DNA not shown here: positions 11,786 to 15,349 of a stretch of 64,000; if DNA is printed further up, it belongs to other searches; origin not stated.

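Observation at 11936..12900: Class A PBP carrying a ~270-aa polytopic N-terminal membrane domain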

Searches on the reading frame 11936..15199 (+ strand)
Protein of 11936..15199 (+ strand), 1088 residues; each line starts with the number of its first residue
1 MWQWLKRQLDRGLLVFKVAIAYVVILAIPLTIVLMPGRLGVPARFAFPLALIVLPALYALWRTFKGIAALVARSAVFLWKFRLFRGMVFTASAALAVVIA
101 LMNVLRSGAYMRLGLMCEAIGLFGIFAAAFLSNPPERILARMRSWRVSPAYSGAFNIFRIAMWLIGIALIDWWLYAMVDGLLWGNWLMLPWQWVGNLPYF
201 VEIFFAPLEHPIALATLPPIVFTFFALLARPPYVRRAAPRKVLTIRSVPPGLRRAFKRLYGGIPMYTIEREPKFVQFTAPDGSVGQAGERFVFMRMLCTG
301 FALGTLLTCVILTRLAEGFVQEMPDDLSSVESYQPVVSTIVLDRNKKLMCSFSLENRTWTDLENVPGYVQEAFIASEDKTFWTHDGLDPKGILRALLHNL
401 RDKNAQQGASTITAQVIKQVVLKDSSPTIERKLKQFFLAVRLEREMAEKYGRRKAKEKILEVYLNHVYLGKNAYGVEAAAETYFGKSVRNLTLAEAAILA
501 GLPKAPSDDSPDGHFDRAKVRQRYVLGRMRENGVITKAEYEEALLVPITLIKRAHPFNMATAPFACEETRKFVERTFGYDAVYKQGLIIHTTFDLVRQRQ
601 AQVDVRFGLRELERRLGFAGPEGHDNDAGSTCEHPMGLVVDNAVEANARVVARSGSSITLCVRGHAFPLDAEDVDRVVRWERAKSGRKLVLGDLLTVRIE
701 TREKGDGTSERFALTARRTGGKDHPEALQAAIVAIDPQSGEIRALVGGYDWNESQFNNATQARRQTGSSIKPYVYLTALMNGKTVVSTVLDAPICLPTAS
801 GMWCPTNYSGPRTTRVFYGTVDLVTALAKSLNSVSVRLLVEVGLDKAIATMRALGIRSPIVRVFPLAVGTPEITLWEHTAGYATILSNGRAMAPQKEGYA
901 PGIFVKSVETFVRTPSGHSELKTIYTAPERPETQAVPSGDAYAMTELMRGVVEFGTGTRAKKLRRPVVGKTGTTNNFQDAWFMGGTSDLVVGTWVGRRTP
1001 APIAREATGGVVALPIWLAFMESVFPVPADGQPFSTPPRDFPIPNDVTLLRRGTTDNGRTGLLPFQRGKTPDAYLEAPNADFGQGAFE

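Call 3: search_protein_families(library=pfam, proteins=[window:11936-15199:+], max_evalue=1)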
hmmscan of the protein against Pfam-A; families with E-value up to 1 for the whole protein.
window:11936-15199:+ (1088 aa): 3 families
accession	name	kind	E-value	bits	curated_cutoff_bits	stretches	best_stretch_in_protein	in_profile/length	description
PF00912.28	Transgly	-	4.7e-57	192.7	27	1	352-529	8-177/178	Transglycosylase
PF00905.27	Transpeptidase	-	2.1e-17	63.7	22.1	1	731-984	2-263/299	Penicillin binding protein transpeptidase domain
PF09851.14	SHOCT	-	0.014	15.5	27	1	526-543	6-23/28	Short C-terminal domain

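Call 4: search_protein_families(library=ncbifam, proteins=[window:11936-15199:+], max_evalue=1)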
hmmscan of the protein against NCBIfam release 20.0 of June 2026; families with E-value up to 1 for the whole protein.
window:11936-15199:+ (1088 aa): 16 families
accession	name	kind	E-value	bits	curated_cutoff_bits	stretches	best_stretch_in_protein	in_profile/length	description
TIGR02074.1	PBP_1a_fam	subfamily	3.7e-149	497.9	508.75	1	356-1024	1-532/535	PBP1A family penicillin-binding protein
NF051885.1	tranpepglycosPbpC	equivalog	1.3e-120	403.9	900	2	723-1022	319-591/632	multimodular transpeptidase-transglycosylase PbpC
NF008643.0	PRK11636.1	equivalog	5.5e-94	316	1263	3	340-623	49-321/850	peptidoglycan glycosyltransferase/peptidoglycan DD-transpeptidase MrcA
TIGR02071.1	PBP_1b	equivalog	6.9e-93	312.1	717.75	2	724-1028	400-686/729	penicillin-binding protein 1B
TIGR02073.1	PBP_1c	equivalog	1.6e-82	278.3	494.2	2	337-606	10-261/728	penicillin-binding protein 1C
NF007061.0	PRK09506.1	equivalog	2.1e-68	231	1120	2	727-1030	467-752/825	bifunctional glycosyl transferase/transpeptidase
NF011423.0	PRK14850.1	equivalog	4.1e-63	213.9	1275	2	726-1028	412-696/764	penicillin-binding protein 1b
NF038272.1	strep_PBP1A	exception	6.9e-61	206.4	1075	2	303-549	17-254/658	penicillin-binding protein PBP1A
NF038276.1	strep_PBP2A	exception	3.1e-59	200.9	1100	2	338-547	77-273/716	penicillin-binding protein PBP2A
NF008414.0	PRK11240.1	equivalog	2.4e-49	168.1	1121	3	361-557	68-254/774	peptidoglycan glycosyltransferase PbpC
NF038274.1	strep_PBP1B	exception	6e-47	160.4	1225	2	355-541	80-271/745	penicillin-binding protein PBP1B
NF010008.0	PRK13481.1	equivalog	2.1e-34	119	270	1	357-544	80-264/269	glycosyltransferase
TIGR02070.1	mono_pep_trsgly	equivalog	1.2e-31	109.9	182.65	1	356-529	54-218/224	monofunctional biosynthetic peptidoglycan transglycosylase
TIGR03423.1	pbp2_mrdA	equivalog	5.4e-09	35.1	455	2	752-856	293-390/593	penicillin-binding protein 2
NF053573.1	PBP2_PenA_Neis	exception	0.015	13.9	1105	1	724-792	257-334/572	peptidoglycan D,D-transpeptidase PBP2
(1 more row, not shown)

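Call 9: find_homologous_proteins(query=window:11936-15199:+, max_evalue=1e-10)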
Query window:11936-15199:+ (1088 aa): 413 proteins with E <= 1e-10 among 8000 candidates; the best 120 are listed.
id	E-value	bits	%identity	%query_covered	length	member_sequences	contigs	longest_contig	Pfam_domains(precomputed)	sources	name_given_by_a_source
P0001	0.0e+0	2488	100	100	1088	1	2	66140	PF00912.29,PF00905.28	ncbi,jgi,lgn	jgi:penicillin-binding protein 1A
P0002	0.0e+0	2211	89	100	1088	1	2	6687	PF00912.29,PF00905.28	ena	-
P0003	0.0e+0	2193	89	100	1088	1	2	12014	PF00912.29,PF00905.28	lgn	-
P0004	0.0e+0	2055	83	100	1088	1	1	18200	PF00912.29,PF00905.28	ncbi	-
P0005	0.0e+0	1997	80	100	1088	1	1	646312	PF00912.29,PF00905.28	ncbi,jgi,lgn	ncbi:MAG: transglycosylase domain-containing protein [Patescibacteria group bacterium]|jgi:penicilli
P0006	0.0e+0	1812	73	100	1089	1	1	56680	PF00912.29,PF00905.28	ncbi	-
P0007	0.0e+0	1771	71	100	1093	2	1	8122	PF00912.29,PF00905.28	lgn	-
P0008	0.0e+0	1752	71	100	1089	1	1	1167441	PF00912.29,PF00905.28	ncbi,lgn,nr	ncbi:MAG: transglycosylase domain-containing protein [Patescibacteria group bacterium]|nr:MAG: trans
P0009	0.0e+0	1432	61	100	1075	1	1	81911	PF00912.29,PF00905.28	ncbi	-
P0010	0.0e+0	1390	61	100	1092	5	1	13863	PF00912.29,PF00905.28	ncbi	-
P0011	0.0e+0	1355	59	100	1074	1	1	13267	PF00912.29,PF00905.28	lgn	-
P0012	0.0e+0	1306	57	100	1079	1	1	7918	PF00912.29,PF00905.28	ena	-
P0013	0.0e+0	1305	57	100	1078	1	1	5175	PF00912.29,PF00905.28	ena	-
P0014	0.0e+0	1290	57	99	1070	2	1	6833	PF00912.29,PF00905.28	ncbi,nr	ncbi:MAG TPA: transglycosylase domain-containing protein, partial [Patescibacteria group bacterium]|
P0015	0.0e+0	1284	56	100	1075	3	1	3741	PF00912.29,PF00905.28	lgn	-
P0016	0.0e+0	1279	56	100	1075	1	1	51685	PF00912.29,PF00905.28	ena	-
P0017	0.0e+0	1273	55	100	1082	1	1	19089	PF00912.29,PF00905.28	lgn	-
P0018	0.0e+0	1257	57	96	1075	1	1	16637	PF00912.29,PF00905.28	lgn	-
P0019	0.0e+0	1256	56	100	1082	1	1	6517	PF00912.29,PF00905.28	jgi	-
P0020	0.0e+0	1253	56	100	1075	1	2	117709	PF00912.29,PF00905.28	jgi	-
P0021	0.0e+0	1252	56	100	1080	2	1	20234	PF00912.29,PF00905.28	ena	-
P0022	0.0e+0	1242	56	100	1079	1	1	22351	PF00912.29,PF00905.28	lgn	-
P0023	0.0e+0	1241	55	100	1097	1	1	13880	PF00912.29,PF00905.28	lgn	-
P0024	0.0e+0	1215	54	100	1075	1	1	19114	PF00912.29,PF00905.28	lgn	-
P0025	0.0e+0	1074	63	72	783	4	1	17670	PF00912.29,PF00905.28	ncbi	-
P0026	3.7e-253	861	53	73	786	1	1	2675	PF00912.29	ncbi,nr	ncbi:MAG TPA: transglycosylase domain-containing protein, partial [Candidatus Baltobacteraceae bacte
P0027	8.6e-234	797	50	71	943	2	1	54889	PF00912.29,PF00905.28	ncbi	-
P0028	8.7e-231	787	50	70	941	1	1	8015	PF00912.29,PF00905.28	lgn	-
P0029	7.7e-212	724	46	79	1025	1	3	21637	PF00912.29,PF00905.28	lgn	-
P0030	5.3e-156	540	41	70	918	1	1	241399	PF00912.29,PF00905.28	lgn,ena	-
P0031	6.7e-154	533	40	71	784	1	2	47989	PF00912.29,PF00905.28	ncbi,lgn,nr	ncbi:MAG: PBP1A family penicillin-binding protein [Myxococcales bacterium]|nr:PBP1A family penicilli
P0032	3.8e-151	523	41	70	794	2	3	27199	PF00912.29,PF00905.28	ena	-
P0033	5.3e-147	510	40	73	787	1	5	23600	PF00912.29,PF00905.28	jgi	jgi:penicillin-binding protein 1A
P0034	5.6e-142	493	39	72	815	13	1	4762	PF00912.29,PF00905.28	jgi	jgi:penicillin-binding protein 1A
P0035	1.7e-139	485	39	72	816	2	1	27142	PF00912.29,PF00905.28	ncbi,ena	ncbi:MAG TPA: PBP1A family penicillin-binding protein [Kofleriaceae bacterium]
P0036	4.0e-139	484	38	70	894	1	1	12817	PF00912.29,PF00905.28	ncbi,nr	ncbi:MAG TPA: PBP1A family penicillin-binding protein [Kofleriaceae bacterium]|nr:PBP1A family penic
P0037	1.5e-138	482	39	70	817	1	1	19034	PF00912.29,PF00905.28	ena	-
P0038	2.0e-138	481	38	72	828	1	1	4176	PF00912.29,PF00905.28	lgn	-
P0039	6.2e-138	480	37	72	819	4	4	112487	PF00912.29,PF00905.28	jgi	jgi:penicillin-binding protein 1A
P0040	1.6e-136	475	38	70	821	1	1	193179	PF00912.29,PF00905.28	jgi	jgi:penicillin-binding protein 1A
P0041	3.8e-136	474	38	73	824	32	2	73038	PF00912.29,PF00905.28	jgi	-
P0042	3.8e-135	470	38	70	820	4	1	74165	PF00912.29,PF00905.28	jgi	jgi:penicillin-binding protein 1A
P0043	3.9e-135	470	37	72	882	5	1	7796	PF00912.29,PF00905.28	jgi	jgi:penicillin-binding protein 1A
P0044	1.9e-134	468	38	69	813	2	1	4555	PF00912.29,PF00905.28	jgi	jgi:penicillin-binding protein 1A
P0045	4.0e-134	467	38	70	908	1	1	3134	PF00912.29,PF00905.28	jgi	jgi:penicillin-binding protein 1A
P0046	3.7e-133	464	37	70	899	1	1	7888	PF00912.29,PF00905.28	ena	-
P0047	5.0e-133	463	39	70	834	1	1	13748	PF00912.29,PF00905.28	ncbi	-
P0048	2.9e-132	461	38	72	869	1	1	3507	PF00912.29,PF00905.28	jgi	jgi:penicillin-binding protein 1A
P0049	1.4e-131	459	37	71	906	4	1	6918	PF00912.29,PF00905.28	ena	-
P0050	1.2e-119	419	42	32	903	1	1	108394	PF00912.29,PF00905.28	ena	-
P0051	1.8e-119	419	44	27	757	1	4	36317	PF00912.29,PF00905.28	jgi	jgi:penicillin-binding protein 1A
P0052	2.5e-118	415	36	67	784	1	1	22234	PF00912.29,PF00905.28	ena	-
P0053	4.1e-118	414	35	70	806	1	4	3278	PF17092.12,PF00912.29,PF00905.28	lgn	-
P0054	5.0e-118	414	35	72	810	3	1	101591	PF17092.12,PF00912.29,PF00905.28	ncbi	-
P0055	1.2e-117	413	37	68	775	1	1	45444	PF00912.29,PF00905.28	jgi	jgi:penicillin-binding protein 1A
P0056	1.8e-116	409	37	69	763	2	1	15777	PF17092.12,PF00575.30,PF00912.29,PF00905.28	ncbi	-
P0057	2.0e-115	405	36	68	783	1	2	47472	PF17092.12,PF00912.29,PF00905.28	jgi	jgi:penicillin-binding protein 1A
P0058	3.4e-115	404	35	68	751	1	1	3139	PF17092.12,PF00912.29,PF00905.28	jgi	jgi:penicillin-binding protein 1A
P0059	3.6e-115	404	36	67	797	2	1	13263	PF17092.12,PF00575.30,PF00912.29,PF00905.28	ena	-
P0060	1.5e-114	402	35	72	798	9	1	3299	PF17092.12,PF00912.29,PF00905.28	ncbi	-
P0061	2.4e-114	402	35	70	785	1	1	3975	PF17092.12,PF00575.30,PF00912.29,PF00905.28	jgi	jgi:penicillin-binding protein 1A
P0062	6.3e-114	400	36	68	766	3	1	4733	PF17092.12,PF00912.29,PF00905.28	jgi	jgi:penicillin-binding protein 1A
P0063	4.1e-113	398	37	69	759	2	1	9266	PF17092.12,PF00912.29,PF00905.28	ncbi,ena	-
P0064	1.8e-112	395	34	72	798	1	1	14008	PF17092.12,PF00912.29,PF00905.28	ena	-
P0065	2.5e-112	395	34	69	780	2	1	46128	PF00912.29,PF00905.28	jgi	-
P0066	3.0e-112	395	37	65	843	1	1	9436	PF17092.12,PF00912.29,PF00905.28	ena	-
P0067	5.7e-112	394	35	70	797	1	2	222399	PF00912.29,PF00905.28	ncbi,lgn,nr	ncbi:MAG: PBP1A family penicillin-binding protein [Deltaproteobacteria bacterium]|nr:PBP1A family pe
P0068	8.2e-111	390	37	32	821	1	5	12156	PF00912.29,PF00905.28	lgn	-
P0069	2.9e-110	388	36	67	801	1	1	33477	PF00912.29,PF00905.28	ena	-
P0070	1.3e-109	386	35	68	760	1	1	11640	PF00912.29,PF00905.28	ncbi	-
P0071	2.2e-109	385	34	71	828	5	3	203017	PF17092.12,PF00912.29,PF00905.28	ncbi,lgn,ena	-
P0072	4.1e-109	384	35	69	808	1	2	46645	PF00912.29,PF00905.28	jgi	jgi:penicillin-binding protein 1A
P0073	6.1e-109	384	35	68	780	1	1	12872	PF17092.12,PF00912.29,PF00905.28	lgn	-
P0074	1.3e-106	376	35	70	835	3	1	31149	PF00575.30,PF00912.29,PF00905.28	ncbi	-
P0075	3.0e-106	375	38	33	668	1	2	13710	PF00912.29,PF00905.28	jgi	-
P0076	3.3e-106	375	35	68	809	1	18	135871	PF17092.12,PF00912.29,PF00905.28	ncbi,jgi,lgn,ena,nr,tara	ncbi:MAG: Penicillin-binding protein 1A [Alphaproteobacteria bacterium MarineAlpha11_Bin1]|nr:MAG: P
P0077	3.8e-106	374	37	32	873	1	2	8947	PF00912.29,PF00905.28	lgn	-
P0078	5.3e-106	374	35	69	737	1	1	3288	PF00575.30,PF00912.29,PF00905.28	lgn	-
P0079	5.5e-106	374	38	31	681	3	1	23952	PF00912.29,PF00905.28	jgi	jgi:penicillin-binding protein 1A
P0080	8.0e-106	373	36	67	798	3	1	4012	PF00912.29,PF00905.28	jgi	jgi:penicillin-binding protein 1A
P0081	1.2e-105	373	35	70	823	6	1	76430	PF17092.12,PF00912.29,PF00905.28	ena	-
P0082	1.8e-105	372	35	69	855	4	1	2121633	PF17092.12,PF00912.29,PF00905.28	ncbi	-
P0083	6.9e-105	370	38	33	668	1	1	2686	PF00912.29,PF00905.28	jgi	-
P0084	8.1e-105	370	32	67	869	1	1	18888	PF17092.12,PF00912.29,PF00905.28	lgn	-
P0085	1.7e-103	366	36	65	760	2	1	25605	PF00912.29,PF00905.28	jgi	jgi:penicillin-binding protein 1A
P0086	2.1e-103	365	34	68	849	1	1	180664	PF17092.12,PF00912.29,PF00905.28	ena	-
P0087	9.8e-103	363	35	64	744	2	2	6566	PF17092.12,PF00912.29,PF00905.28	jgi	jgi:penicillin-binding protein 1A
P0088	1.7e-102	362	34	67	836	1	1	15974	PF00575.30,PF00912.29,PF00905.28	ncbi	-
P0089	1.5e-101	359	34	69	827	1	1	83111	PF17092.12,PF00912.29,PF00905.28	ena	-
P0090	2.0e-101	359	34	71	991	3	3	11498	PF17092.12,PF00575.30,PF00912.29,PF00905.28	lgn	-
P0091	1.3e-100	356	35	67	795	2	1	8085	PF00912.29,PF00905.28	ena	-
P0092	1.4e-100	356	33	73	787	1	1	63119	PF00912.29,PF00905.28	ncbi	ncbi:MAG: penicillin-binding protein 1A [Myxococcaceae bacterium]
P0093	2.0e-100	356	36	48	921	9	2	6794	PF17092.12,PF00912.29,PF00905.28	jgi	jgi:penicillin-binding protein 1A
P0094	2.8e-100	355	37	29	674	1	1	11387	PF00912.29,PF00905.28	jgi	jgi:penicillin-binding protein 1A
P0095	3.8e-100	355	43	27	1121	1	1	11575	PF17092.12,PF00912.29,PF00905.28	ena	-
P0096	4.4e-100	354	40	29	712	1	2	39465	PF00912.29,PF00905.28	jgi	jgi:penicillin-binding protein 1A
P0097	4.7e-100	354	44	26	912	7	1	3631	PF17092.12,PF00575.30,PF00912.29,PF00905.28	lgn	-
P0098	8.9e-100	353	36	30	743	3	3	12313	PF00912.29,PF00905.28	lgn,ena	-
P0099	9.8e-100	353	38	28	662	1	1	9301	PF00912.29,PF00905.28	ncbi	-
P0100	3.5e-98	348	37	29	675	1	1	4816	PF00912.29,PF00905.28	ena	-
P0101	4.9e-98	348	34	65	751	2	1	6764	PF17092.12,PF00912.29,PF00905.28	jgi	jgi:penicillin-binding protein 1A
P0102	1.3e-97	346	35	65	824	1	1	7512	PF17092.12,PF00912.29,PF00905.28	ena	-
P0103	1.6e-97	346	33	65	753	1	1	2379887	PF17092.12,PF00912.29,PF00905.28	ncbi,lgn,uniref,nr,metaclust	ncbi:penicillin-binding protein 1A [Limisalsivibrio acetivorans]|uniref:penicillin-binding protein 1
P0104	1.7e-97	346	34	70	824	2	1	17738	PF17092.12,PF00912.29,PF00905.28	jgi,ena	-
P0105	2.0e-97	346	39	28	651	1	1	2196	PF00912.29,PF00905.28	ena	-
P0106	2.5e-97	345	33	66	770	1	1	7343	PF17092.12,PF00912.29,PF00905.28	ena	-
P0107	3.2e-97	345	32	69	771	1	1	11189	PF17092.12,PF00912.29,PF00905.28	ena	-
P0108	1.9e-96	342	33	70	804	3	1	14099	PF17092.12,PF00912.29,PF00905.28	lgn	-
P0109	5.0e-96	341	32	72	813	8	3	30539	PF17092.12,PF00912.29,PF00905.28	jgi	jgi:penicillin-binding protein 1A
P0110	7.7e-96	340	33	64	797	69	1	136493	PF00912.29,PF00905.28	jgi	jgi:penicillin-binding protein 1A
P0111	1.1e-95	340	34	66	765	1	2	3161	PF00912.29,PF00905.28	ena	-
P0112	1.3e-95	340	34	66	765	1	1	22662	PF00912.29,PF00905.28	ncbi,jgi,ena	-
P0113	1.3e-95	340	31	67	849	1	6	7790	PF17092.12,PF00912.29,PF00905.28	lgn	-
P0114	2.7e-95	339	34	64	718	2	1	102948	PF17092.12,PF00912.29,PF00905.28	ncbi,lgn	-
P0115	3.7e-95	338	37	29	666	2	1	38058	PF00912.29,PF00905.28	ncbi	-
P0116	4.6e-95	338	33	71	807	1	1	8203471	PF17092.12,PF00912.29,PF00905.28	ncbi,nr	ncbi:penicillin-binding protein 1A [Rhizobiales bacterium GAS188]|nr:penicillin-binding protein 1A [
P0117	1.2e-94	336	33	69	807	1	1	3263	PF17092.12,PF00912.29,PF00905.28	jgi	jgi:penicillin-binding protein 1A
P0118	1.5e-94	336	37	30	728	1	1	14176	PF00912.29,PF00905.28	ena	-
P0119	4.3e-94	335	33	67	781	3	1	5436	PF17092.12,PF00912.29,PF00905.28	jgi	jgi:penicillin-binding protein 1A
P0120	4.5e-94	334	35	50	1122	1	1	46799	PF17092.12,PF00912.29,PF00905.28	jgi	jgi:membrane carboxypeptidase/penicillin-binding protein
